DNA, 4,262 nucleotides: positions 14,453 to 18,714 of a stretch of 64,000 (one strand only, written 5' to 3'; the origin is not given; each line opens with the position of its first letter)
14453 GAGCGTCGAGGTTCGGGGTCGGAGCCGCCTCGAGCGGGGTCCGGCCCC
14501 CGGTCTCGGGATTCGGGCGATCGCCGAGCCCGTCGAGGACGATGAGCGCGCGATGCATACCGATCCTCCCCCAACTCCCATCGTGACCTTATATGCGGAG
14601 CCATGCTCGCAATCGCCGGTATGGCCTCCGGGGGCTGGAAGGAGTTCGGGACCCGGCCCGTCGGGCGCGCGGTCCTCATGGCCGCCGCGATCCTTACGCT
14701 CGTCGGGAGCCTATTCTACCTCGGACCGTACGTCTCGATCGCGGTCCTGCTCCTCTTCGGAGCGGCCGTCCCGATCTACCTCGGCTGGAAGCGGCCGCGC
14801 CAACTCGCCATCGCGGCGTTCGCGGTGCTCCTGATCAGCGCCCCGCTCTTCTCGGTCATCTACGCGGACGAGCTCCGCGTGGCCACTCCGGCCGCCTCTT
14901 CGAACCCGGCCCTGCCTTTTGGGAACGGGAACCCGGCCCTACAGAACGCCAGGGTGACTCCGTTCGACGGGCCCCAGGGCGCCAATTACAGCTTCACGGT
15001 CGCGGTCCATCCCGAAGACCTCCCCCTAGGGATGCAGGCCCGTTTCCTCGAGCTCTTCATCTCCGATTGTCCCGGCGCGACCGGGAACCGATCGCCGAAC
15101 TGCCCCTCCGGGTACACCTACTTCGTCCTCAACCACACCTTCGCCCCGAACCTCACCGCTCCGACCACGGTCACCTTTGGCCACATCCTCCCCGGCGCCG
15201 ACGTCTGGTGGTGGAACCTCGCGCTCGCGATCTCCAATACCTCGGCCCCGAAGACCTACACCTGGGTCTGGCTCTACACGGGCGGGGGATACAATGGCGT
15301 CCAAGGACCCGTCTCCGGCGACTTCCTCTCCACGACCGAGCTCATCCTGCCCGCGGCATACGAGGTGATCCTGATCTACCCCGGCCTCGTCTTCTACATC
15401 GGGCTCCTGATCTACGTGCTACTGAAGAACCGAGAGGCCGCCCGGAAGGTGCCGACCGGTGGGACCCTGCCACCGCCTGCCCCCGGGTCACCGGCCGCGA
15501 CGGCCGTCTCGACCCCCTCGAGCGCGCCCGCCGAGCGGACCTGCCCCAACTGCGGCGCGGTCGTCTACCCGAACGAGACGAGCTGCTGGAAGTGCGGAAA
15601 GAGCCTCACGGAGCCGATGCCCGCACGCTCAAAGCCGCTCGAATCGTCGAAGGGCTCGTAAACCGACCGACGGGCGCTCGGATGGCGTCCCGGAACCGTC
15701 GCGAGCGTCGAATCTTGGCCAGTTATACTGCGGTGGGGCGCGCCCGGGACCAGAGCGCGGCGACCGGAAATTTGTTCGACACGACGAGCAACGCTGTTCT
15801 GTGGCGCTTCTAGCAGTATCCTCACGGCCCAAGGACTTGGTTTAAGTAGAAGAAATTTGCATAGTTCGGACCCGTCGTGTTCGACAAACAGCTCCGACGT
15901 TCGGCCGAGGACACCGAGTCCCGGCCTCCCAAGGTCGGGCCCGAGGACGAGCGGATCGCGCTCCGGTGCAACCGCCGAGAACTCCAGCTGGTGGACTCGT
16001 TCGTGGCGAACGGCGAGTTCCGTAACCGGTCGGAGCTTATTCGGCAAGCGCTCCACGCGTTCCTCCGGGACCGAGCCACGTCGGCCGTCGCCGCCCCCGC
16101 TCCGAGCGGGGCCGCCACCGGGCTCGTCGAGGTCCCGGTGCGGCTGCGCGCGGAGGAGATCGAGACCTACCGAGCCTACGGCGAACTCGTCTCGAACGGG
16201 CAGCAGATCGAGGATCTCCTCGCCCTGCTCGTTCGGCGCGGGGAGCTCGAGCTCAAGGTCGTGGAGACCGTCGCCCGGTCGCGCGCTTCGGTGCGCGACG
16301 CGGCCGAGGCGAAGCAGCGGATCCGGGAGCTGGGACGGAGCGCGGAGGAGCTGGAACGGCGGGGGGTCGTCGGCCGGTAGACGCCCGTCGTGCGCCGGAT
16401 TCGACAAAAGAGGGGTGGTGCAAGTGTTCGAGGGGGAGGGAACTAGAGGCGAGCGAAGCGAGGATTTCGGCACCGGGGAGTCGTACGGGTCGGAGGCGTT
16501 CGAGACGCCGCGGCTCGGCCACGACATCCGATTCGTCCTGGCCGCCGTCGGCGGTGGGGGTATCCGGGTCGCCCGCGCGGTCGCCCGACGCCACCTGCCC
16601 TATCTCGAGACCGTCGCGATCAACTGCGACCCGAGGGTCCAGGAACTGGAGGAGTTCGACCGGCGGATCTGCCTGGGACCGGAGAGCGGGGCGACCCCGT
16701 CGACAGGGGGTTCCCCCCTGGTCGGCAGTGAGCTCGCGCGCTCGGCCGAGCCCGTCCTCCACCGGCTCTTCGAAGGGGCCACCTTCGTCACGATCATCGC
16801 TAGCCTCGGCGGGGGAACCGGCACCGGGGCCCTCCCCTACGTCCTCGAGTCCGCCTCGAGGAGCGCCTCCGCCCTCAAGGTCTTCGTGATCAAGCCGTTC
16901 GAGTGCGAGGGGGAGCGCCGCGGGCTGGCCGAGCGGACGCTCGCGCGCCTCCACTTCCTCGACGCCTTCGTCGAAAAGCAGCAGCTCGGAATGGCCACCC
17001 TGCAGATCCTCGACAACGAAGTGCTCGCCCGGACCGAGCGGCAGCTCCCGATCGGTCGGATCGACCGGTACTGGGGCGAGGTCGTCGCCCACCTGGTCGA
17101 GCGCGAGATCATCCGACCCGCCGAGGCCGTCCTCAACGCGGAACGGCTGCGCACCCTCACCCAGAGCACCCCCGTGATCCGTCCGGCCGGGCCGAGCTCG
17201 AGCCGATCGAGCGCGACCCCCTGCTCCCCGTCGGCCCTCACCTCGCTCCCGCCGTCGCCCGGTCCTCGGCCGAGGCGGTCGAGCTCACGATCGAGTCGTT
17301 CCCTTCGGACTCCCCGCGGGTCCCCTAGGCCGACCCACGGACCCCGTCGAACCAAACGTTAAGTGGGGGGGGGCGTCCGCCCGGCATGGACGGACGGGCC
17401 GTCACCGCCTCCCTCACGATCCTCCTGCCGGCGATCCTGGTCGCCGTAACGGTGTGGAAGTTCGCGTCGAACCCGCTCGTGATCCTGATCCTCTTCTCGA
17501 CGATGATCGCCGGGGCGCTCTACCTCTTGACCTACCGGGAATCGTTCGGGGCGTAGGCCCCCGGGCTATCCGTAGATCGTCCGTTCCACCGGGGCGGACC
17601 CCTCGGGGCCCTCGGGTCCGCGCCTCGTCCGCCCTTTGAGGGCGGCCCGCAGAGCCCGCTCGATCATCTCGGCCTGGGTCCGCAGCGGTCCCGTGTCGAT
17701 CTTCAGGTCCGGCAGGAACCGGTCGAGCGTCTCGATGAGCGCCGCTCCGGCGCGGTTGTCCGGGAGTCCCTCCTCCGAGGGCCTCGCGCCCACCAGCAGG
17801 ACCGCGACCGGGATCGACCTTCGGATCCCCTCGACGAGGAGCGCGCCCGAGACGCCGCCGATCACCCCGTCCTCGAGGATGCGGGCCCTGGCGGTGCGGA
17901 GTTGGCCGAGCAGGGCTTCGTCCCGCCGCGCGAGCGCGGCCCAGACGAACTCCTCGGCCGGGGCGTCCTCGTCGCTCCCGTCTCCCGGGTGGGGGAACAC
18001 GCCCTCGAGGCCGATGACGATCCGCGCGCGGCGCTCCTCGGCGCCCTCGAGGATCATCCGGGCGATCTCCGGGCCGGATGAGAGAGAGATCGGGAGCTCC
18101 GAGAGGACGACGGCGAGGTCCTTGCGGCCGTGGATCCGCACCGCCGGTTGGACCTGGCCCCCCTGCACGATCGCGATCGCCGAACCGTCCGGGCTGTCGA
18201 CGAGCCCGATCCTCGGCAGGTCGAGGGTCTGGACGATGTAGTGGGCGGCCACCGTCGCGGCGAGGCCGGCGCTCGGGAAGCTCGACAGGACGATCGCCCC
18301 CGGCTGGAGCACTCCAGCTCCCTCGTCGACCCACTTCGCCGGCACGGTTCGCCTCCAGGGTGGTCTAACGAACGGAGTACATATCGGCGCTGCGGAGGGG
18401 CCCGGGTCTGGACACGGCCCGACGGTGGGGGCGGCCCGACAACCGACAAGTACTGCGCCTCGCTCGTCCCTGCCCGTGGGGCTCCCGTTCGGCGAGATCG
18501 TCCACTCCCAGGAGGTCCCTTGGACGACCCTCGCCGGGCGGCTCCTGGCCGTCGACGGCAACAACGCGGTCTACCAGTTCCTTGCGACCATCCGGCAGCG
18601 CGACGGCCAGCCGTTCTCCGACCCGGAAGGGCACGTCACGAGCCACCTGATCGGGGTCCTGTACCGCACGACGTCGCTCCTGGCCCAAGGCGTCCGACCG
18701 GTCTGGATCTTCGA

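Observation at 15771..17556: RHH protein + 'half' FtsZ/tubulin GTPase + 2-TM micro-protein: candidate undescribed cytomotive/partition-like cassette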

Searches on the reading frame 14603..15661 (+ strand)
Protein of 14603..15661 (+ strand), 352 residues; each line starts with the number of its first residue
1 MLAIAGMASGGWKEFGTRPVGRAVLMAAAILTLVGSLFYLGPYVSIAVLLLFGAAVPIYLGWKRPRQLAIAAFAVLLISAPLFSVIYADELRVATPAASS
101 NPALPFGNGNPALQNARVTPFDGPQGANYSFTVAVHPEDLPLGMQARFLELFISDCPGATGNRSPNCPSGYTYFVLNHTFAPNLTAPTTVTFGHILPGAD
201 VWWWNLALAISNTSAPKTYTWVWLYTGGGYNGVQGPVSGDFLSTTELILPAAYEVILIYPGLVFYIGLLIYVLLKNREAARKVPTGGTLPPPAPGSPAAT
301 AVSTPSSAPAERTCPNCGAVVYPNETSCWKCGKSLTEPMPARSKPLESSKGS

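Call 6: search_protein_families(library=pfam, proteins=[window:14603-15661:+], max_evalue=1)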
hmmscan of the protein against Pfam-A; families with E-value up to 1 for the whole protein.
window:14603-15661:+ (352 aa): 11 families
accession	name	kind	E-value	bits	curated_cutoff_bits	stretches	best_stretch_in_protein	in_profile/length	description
PF13240.11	Zn_Ribbon_1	-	0.00055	20.1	25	1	314-335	2-23/23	zinc-ribbon domain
PF12773.13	DZR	-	0.0013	19.3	27.3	1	311-332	24-45/45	Double zinc ribbon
PF24463.1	DUF7577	-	0.022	14.8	28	1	312-335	3-26/27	Domain of unknown function (DUF7577)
PF13248.11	Zn_ribbon_3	-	0.023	14.6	27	2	311-334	2-25/26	zinc-ribbon domain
PF12172.15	zf-ChsH2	-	0.026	14.8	23.2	1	313-333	13-33/37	ChsH2, rubredoxin-like zinc ribbon domain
PF09721.15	Exosortase_EpsH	-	0.04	13.7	25.7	1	19-91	53-127/254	Transmembrane exosortase (Exosortase_EpsH)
PF18912.6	DZR_2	-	0.069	13.4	27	1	313-335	9-31/56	Double zinc ribbon domain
PF10005.14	Zn_ribbon_DZR_6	-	0.12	13.5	23.4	1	313-336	3-26/93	zinc-ribbon domain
PF24458.1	DUF7573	-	0.32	11.4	30.2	0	301-321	1-21/39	Domain of unknown function (DUF7573)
PF18256.6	HscB_4_cys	-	0.58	10.5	26.2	0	327-334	2-9/27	Co-chaperone HscB tetracysteine metal binding motif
PF04135.18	Nop10p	-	0.76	10.3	27.2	0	312-345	6-37/52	Nucleolar RNA-binding protein, Nop10p family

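Call 49: search_protein_families(library=ncbifam, proteins=[window:14603-15661:+], max_evalue=0.1)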
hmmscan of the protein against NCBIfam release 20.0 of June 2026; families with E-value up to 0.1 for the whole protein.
window:14603-15661:+ (352 aa): 2 families
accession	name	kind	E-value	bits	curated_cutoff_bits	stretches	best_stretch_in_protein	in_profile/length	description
TIGR04152.1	exosort_VPLPA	exception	0.0056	15.8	400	1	20-88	42-109/486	VPLPA-CTERM-specific exosortase XrtD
NF001669.0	PRK00432.1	equivalog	0.096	12.7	54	0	311-333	26-48/58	30S ribosomal protein S27ae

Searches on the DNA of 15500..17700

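Call 54: search_rna_families(source=window, start=15500, end=17700, threshold=evalue, max_evalue=1)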
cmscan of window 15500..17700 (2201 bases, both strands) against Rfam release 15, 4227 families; matches with E-value up to 1: 0.
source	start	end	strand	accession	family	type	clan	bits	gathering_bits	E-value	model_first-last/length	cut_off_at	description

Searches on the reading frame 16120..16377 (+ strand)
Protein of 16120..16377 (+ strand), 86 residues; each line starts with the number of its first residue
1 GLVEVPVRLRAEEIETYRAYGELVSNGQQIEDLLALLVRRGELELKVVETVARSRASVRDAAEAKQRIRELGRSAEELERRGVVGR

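Call 96: search_protein_families(library=pfam, proteins=[window:16120-16377:+], max_evalue=1)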
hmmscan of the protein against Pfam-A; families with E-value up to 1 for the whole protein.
seq(86 aa): 2 families
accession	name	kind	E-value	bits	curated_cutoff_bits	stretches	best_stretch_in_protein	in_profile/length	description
PF12860.13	PAS_7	-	0.075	13.6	27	1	22-69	33-82/115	PAS fold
PF07311.17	Dodecin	-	0.11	13.3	22.5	1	46-63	3-20/64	Dodecin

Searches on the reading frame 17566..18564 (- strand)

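Call 6: search_protein_families(library=pfam, proteins=[window:17566-18564:-], max_evalue=1)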
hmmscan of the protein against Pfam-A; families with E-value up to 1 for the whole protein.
window:17566-18564:- (332 aa): 1 family
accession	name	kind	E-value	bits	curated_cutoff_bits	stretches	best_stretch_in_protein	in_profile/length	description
PF09754.15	PAC2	-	4.9e-25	89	25.8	1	93-306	2-212/215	PAC2 family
